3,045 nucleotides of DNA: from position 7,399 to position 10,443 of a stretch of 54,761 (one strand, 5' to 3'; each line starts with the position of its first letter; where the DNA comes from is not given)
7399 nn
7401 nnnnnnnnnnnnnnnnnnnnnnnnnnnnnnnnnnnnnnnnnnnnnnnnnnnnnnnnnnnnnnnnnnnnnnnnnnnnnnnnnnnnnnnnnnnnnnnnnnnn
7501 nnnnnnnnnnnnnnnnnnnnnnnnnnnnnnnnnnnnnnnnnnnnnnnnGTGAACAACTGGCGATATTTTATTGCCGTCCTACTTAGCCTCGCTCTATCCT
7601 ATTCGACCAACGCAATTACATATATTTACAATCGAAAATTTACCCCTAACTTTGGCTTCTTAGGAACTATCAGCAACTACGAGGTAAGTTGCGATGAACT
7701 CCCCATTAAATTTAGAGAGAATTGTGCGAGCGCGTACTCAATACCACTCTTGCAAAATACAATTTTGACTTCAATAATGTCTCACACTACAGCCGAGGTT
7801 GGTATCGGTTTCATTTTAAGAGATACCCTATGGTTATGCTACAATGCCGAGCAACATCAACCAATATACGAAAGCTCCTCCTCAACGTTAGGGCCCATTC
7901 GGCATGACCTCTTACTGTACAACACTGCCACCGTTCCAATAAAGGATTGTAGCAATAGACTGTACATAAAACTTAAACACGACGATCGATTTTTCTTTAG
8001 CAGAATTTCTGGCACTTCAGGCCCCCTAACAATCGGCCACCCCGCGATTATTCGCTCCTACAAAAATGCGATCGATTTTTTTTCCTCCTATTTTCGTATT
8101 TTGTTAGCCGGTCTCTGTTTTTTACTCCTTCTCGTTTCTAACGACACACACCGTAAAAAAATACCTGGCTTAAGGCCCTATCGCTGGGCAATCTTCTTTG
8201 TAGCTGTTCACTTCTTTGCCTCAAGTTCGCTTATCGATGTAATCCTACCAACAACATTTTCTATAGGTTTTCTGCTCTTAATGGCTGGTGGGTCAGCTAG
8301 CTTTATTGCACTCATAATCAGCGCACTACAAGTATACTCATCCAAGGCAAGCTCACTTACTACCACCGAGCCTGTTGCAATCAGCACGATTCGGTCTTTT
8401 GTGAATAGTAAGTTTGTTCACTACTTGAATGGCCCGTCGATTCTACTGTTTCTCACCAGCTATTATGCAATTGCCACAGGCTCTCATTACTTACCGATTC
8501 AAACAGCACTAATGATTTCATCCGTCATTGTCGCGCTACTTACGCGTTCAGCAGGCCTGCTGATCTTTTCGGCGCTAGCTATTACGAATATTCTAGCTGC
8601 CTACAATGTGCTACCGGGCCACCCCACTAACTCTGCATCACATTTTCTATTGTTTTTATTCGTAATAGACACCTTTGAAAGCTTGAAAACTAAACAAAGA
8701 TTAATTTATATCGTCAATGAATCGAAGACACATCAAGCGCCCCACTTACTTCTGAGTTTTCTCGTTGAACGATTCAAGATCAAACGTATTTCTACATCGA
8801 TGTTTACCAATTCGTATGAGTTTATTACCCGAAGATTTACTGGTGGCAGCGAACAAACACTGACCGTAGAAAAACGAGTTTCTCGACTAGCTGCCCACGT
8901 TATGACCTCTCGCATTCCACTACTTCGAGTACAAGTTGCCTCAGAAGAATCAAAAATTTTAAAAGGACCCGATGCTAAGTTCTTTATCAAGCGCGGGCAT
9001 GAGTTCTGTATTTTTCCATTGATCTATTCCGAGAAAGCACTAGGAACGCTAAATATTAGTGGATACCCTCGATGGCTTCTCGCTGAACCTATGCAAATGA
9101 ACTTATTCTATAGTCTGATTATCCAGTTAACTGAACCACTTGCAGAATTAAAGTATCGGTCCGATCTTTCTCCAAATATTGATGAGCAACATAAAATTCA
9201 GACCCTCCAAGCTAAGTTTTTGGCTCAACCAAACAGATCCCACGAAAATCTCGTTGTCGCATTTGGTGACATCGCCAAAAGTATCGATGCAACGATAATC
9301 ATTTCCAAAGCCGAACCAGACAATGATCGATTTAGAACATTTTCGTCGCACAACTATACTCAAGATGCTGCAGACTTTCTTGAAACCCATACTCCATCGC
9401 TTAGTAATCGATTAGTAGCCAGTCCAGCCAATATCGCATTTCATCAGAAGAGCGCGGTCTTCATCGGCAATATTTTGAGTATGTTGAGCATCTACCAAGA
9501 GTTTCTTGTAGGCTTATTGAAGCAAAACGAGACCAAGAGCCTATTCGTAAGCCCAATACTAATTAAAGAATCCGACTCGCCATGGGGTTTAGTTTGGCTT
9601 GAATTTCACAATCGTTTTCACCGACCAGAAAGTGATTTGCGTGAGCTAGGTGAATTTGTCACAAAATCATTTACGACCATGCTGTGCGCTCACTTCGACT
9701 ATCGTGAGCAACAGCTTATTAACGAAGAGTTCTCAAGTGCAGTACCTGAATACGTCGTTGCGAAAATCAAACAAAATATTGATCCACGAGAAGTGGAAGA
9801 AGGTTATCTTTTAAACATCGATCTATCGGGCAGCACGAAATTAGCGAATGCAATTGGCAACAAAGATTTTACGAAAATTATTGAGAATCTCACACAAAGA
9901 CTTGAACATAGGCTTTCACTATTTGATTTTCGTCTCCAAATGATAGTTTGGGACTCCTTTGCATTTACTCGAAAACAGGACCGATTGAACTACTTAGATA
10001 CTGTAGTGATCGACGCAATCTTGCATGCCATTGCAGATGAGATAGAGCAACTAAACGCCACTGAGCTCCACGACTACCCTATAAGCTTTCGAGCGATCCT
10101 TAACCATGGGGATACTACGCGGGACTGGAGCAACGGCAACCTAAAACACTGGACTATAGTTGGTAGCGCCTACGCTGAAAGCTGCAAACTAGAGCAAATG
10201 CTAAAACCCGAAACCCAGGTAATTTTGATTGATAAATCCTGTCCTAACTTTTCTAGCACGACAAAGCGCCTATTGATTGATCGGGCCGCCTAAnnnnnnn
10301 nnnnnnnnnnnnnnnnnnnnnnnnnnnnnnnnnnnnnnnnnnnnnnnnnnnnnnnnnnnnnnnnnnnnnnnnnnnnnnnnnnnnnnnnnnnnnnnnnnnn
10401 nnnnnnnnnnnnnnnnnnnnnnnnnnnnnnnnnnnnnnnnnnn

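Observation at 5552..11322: AT-richer three-gene island: PilZ-like protein coupled to a 7TM-GAF-GAF-cyclase-like receptor, with a convergent orphan KAS III. Best candidate for an uncharacterised signalling system.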

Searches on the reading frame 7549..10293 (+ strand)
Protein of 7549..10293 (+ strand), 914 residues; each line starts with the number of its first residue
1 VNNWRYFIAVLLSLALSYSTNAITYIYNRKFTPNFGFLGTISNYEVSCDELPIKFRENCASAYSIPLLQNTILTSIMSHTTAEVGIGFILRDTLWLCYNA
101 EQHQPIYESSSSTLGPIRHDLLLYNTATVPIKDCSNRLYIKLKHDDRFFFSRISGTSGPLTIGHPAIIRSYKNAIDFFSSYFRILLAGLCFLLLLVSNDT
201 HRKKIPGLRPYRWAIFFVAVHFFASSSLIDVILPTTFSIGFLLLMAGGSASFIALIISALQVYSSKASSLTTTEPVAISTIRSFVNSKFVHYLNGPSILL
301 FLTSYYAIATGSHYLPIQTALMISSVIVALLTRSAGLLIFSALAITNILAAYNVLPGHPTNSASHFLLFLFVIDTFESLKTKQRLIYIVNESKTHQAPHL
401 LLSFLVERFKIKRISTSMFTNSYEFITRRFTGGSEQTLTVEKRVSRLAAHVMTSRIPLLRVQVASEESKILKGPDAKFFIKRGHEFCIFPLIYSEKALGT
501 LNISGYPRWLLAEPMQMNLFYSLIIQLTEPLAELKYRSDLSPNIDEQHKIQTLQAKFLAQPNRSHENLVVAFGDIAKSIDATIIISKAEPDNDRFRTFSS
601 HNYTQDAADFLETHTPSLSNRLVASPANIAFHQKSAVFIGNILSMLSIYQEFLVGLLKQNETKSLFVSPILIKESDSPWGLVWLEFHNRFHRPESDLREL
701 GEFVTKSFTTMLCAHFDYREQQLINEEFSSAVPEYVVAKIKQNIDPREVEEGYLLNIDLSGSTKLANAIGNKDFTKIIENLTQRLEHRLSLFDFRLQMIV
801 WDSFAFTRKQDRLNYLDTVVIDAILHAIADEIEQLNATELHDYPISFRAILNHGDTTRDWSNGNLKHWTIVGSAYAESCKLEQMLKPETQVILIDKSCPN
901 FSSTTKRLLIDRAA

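Call 3: search_protein_families(library=pfam, proteins=[window:7549-10293:+], max_evalue=0.01)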
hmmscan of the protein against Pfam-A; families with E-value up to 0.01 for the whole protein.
window:7549-10293:+ (914 aa): 0 families

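Call 10: search_protein_families(library=pfam, proteins=[window:7549-10293:+], max_evalue=10)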
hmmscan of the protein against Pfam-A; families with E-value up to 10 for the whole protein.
window:7549-10293:+ (914 aa): 0 families
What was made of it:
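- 7549..8043 (+): Signal peptide (aa 1-22) and periplasmic beta-rich domain (aa 23-165) with four conserved Cys (48, 59, 97, 134). No DISMED or other Pfam hit (call 10).
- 8041..8721 (+): Seven transmembrane helices (aa about 165-391). No 7TMR-DISM_7TM Pfam hit (call 10).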

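Call 11: search_protein_families(library=ncbifam, proteins=[window:7549-10293:+], max_evalue=1)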
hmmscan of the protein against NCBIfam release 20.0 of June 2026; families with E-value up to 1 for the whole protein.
window:7549-10293:+ (914 aa): 0 families

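Call 12: search_protein_families(library=padloc, proteins=[window:7549-10293:+], max_evalue=1)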
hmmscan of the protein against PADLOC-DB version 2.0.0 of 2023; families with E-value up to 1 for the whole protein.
window:7549-10293:+ (914 aa): 0 families

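Call 13: search_solved_structures(query=window:7549-10293:+, max_evalue=10)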
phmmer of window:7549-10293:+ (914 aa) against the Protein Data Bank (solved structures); distinct sequences matched with E-value up to 10: 1.
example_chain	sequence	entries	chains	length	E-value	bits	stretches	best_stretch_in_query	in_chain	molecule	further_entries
7ar9_K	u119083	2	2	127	0.24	12.9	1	152-262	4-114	ND4L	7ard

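Call 15: find_homologous_proteins(query=window:7549-10293:+)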
Query window:7549-10293:+ (914 aa): 2 proteins with E <= 0.001 among 8000 candidates.
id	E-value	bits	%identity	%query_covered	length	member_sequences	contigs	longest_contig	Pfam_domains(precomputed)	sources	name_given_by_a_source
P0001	0.0e+0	2046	100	100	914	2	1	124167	-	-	-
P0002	6.1e-239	814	44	97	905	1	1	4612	-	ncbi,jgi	jgi:hypothetical protein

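Call 18: find_encoding_contigs(protein=P0002, flank=10000)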
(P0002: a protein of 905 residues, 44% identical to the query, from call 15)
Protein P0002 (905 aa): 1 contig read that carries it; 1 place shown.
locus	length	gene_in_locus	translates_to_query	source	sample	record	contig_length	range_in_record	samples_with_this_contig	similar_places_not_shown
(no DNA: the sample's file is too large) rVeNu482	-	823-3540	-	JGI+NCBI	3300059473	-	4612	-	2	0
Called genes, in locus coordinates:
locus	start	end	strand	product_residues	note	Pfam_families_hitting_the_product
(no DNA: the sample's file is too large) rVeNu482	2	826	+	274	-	?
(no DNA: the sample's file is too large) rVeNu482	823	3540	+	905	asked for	-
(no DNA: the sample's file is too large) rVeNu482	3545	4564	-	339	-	PF08545:ACP_syn_III, PF08541:ACP_syn_III_C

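Call 25: find_related_loci(query=A3, collection=genome_contigs, flank=10000)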
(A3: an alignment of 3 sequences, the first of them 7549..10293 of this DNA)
Query A3 (914 aa) in genome_contigs; peptide patterns used: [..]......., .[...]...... (x = any residue, [..] = any of these).
243 stretches matched a pattern; 1 encode a relative of the query (tblastn E <= 1e-3); 1 distinct loci.
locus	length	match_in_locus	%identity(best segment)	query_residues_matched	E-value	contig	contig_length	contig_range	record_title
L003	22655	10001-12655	38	1-898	0e+0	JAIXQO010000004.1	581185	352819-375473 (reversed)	MAG: Proteobacteria bacterium isolate C4_MAG_00031 pond_C4_MAG_00031_000000000003, whole genome shotgun sequence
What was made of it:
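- Tried and rejected: The genome-collection scan found only the pond MAG already in hand (call 25).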

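Call 27: find_related_loci(query=A3, collection=metagenome_contigs, flank=10000)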
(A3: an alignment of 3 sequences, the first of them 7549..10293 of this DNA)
Query A3 (914 aa) in metagenome_contigs; peptide patterns used: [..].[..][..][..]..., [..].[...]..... (x = any residue, [..] = any of these).
600 stretches matched a pattern, but none encodes a relative of the query by tblastn (E <= 1e-3).

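Call 32: find_homologous_proteins(query=A3, max_evalue=0.01)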
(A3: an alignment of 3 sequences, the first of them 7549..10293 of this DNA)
Query A3 (3 sequences) (914 aa, profile of the alignment): 2 proteins with E <= 0.01 among 8000 candidates.
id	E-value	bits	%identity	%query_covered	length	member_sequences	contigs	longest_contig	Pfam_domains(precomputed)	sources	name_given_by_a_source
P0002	0.0e+0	1650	44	97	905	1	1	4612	-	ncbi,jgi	jgi:hypothetical protein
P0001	0.0e+0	1647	100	100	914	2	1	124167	-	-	-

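Call 59: predict_structure(alignment_id=A7)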
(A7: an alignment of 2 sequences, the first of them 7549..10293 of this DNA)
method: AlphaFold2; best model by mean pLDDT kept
length: 914 residues; sequences in the alignment: 2
mean_pLDDT: 38.0   pTM: 0.27
mean pLDDT of the five models: 38.0, 28.4, 28.2, 28.2, 27.8
residues with pLDDT >= 90: 0; 70-90: 13; 50-70: 137; < 50: 764
segments of 3 or more residues with pLDDT < 50: 1-64, 68-79, 81-94, 103-105, 109-127, 141-547, 573-707, 717-750, 796-801, 855-869, 871-914
pLDDT, mean of each block of 10 residues (from residue 1): 34 38 32 36 39 38 46 41 41 48 50 30 42 53 36 32 38 38 42 42 36 39 38 31 32 31 31 30 30 35 35 36 36 34 36 29 32 32 32 33 29 26 25 28 26 25 26 28 23 25 27 29 29 26 45 56 52 46 27 28 34 33 26 29 32 32 27 29 29 39 47 50 44 37 41 59 56 64 72 49 57 55 65 69 59 48 41 39 37 40 35 26
secondary structure, 60 per line:
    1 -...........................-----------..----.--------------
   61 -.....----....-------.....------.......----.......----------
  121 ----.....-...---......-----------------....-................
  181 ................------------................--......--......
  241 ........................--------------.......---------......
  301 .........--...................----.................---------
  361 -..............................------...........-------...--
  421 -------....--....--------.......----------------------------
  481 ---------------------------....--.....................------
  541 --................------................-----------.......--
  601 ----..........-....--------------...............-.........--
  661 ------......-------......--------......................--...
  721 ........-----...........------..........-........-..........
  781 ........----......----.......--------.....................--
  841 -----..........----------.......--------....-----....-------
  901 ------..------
elements in order (helices of 4 or more, strands of 3 or more residues): H2-28 E62-66 H71-74 E82-86 E93-99 E104-110 E125-129 E137-142 E160-163 H165-196 H209-224 H227-232 H235-264 H279-285 H295-309 H312-330 H335-351 H362-391 H398-408 E428-431 E434-437 H446-452 H508-511 H514-534 H543-558 H565-580 H592-598 H605-614 H616-619 H634-648 H650-658 E667-672 E680-685 H694-715 H718-728 H734-744 E751-760 H762-769 H771-788 E793-798 E803-809 H818-838 E846-855 E866-872 H881-884 E890-893
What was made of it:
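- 7549..8043 (+): Beta strands appear in the low-confidence model (call 59).
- On Class III nucleotidyl cyclase (Guanylate_cyc, PF00211): The model region has pLDDT of only 55-72 (call 59).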

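Call 62: fold_search(model_id=the predicted structure, library=pdb)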
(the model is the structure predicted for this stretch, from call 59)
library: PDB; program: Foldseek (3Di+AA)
matches with E <= 10: 538; with E <= 0.001: 25
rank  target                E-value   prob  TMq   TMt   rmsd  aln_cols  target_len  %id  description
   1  1ybu_A                1.5e-04  1.00  0.10  0.45   8.8       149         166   21  Mycobacterium tuberculosis adenylyl cyclase Rv1900c CHD, in complex with a substrate analog. (released 2005-02-15)
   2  6r3q_A                1.7e-04  1.00  0.10  0.11  27.0       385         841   11  The structure of a membrane adenylyl cyclase bound to an activated stimulatory G protein (released 2019-05-08)
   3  1wc3_B                2.4e-04  1.00  0.11  0.46   8.8       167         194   12  Soluble adenylyl cyclase CyaC from S. platensis in complex with alpha, beta-methylene-ATP and Strontium (released 2004-12-20)
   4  1ybt_B                2.6e-04  1.00  0.10  0.44   8.8       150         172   21  MYCOBACTERIUM TUBERCULOSIS ADENYLYL CYCLASE, RV1900C CHD (released 2005-02-15)
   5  5m27_B                2.6e-04  1.00  0.11  0.25  10.8       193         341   14  Structure of a bacterial light-regulated adenylyl cylcase (released 2017-04-05)
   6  1wc0_B                3.3e-04  1.00  0.11  0.45   3.7       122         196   14  Soluble adenylyl cyclase CyaC from S. platensis in complex with alpha, beta-methylene-ATP (released 2004-12-20)
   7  1wc4_A                3.3e-04  1.00  0.11  0.43   8.7       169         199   12  Soluble adenylyl cyclase CyaC from S. platensis in complex with alpha, beta-methylene-ATP and Europium (released 2004-12-20)
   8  8buz_A                4.3e-04  0.98  0.11  0.11  33.1       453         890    9  Structure of Adenylyl cyclase 8 bound to stimulatory G-protein, Ca2+/Calmodulin, Forskolin and MANT-GTP (released 2023-12-13)
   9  8sl4_A                4.3e-04  0.98  0.10  0.10  30.1       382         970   12  Dimeric form of human adenylyl cyclase 5 (released 2024-04-03)
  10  7d9r_A                4.6e-04  1.00  0.11  0.19  26.1       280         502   14  Structure of huamn soluble guanylate cyclase in the riociguat and NO-bound state (released 2021-08-11)
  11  1ybt_A                4.8e-04  1.00  0.09  0.43   3.7       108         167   20  MYCOBACTERIUM TUBERCULOSIS ADENYLYL CYCLASE, RV1900C CHD (released 2005-02-15)
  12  1wc4_B                5.1e-04  1.00  0.11  0.44   8.7       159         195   12  Soluble adenylyl cyclase CyaC from S. platensis in complex with alpha, beta-methylene-ATP and Europium (released 2004-12-20)
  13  9u3p_A                5.4e-04  1.00  0.11  0.19  21.3       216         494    8  Cryo-EM structure of human AC9-Gs complex (soluble domain) (released 2025-06-11)
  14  4ni2_B                6.0e-04  1.00  0.09  0.36   4.6       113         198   12  Crystal structure of the heterodimeric catalytic domain of wild-type human soluble guanylate cyclase (released 2014-04-16)
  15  1azs_B                6.4e-04  1.00  0.10  0.44   3.4       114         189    8  COMPLEX OF GS-ALPHA WITH THE CATALYTIC DOMAINS OF MAMMALIAN ADENYLYL CYCLASE (released 1998-02-25)
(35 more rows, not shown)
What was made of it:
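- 9811..10245 (+): Non-canonical class III cyclase-homology domain (aa 755-899). Family-wide motifs: DLxGST, WDAF, RxCxxxGD(I/T)(S/T)R, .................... Foldseek: Rv1900c CHD E=1.5e-4 with 21% identity, CyaC, mammalian AC, sGC, PycC (call 62).
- On Class III nucleotidyl cyclase (Guanylate_cyc, PF00211): Foldseek hits Rv1900c CHD at 1.5e-4, and the top 50 are almost all cyclases (call 62).
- The PycC cUMP synthase is among the fold matches (call 62).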

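Call 70: find_related_loci(query=A3, collection=viral_contigs, flank=10000)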
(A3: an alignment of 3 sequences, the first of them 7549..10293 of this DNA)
Query A3 (914 aa) in viral_contigs; peptide patterns used: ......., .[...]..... (x = any residue, [..] = any of these).
195 stretches matched a pattern, but none encodes a relative of the query by tblastn (E <= 1e-3).

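Call 71: search_protein_representatives(alignment_id=A7)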
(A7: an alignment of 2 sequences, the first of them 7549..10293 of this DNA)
Query: 2 sequences, 919 profile positions. Proteins with E-value up to 0.001 (for the whole library): 115; up to 1e-10: 90; up to 1e-30: 41. The best 115 are listed.
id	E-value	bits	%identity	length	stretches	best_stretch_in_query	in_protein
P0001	0.0e+00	1854.9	-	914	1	1-919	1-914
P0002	0.0e+00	1827.9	-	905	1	1-919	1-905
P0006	3.0e-242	822.9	-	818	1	90-901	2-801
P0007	1.4e-239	814.1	-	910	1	1-902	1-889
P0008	1.8e-236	803.8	-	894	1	4-901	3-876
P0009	1.1e-196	672.1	-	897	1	4-901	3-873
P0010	4.0e-172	590.8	-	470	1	453-905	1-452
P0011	2.1e-157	542.2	-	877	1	1-912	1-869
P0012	6.7e-129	447.8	-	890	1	5-900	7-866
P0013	2.3e-92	326.9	-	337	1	573-902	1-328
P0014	4.4e-89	316.0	-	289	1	637-908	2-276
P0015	1.6e-86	307.5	-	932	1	7-726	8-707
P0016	2.7e-65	237.3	-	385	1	521-905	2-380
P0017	6.4e-55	203.0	-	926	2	448-900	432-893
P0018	5.9e-50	186.6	-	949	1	7-889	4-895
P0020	1.5e-46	175.3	-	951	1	6-899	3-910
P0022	3.6e-42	160.8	-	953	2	406-890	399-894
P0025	5.8e-40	153.5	-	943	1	6-892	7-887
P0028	8.5e-39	149.6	-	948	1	4-908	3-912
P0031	1.6e-34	135.5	-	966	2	676-899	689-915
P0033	1.8e-33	132.0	-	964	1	5-903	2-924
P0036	6.1e-33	130.3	-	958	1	4-889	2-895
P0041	3.8e-31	124.3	-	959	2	654-903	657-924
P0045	1.5e-30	122.4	-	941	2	627-890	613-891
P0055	3.9e-23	97.8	-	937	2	589-889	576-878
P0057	2.6e-22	95.1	-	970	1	15-889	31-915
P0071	2.1e-18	82.2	-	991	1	6-888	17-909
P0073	5.3e-17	77.5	-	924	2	729-899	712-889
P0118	9.9e-04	33.6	-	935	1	730-889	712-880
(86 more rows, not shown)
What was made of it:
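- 7549..10293 (+): Gene B, 914 aa, a membrane receptor. An exhaustive HMMER search found 115 representatives at E<=1e-3, most of them 880-990 aa and aligned end to end (call 71).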

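Call 75: search_protein_families(library=pfam, alignment_id=A10, max_evalue=0.01)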
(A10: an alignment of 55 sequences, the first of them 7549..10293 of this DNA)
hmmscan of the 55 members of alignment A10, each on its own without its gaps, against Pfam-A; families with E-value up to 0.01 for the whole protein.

A. member 1, window:7549-10293:+ (914 aa): 0 families

B. families by the number of members that match (of 55 scanned): 8 families
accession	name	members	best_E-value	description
PF01590.32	GAF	31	7.5e-12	GAF domain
PF13185.12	GAF_2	24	1.9e-08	GAF domain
PF13492.12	GAF_3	4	3.1e-06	GAF domain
PF02518.31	HATPase_c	1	9.3e-19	Histidine kinase-, DNA gyrase B-, and HSP90-like ATPase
PF14501.12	HATPase_c_5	1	6.3e-05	GHKL domain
PF00211.25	Guanylate_cyc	1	0.0025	Adenylate and Guanylate cyclase catalytic domain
PF07403.16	DUF1505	1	0.0039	Protein of unknown function (DUF1505)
PF10256.14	Erf4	1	0.009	Golgin subfamily A member 7/ERF4 family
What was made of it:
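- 9232..9684 (+): GAF-B (aa 562-712). In total 31 of 55 members hit GAF (call 75).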
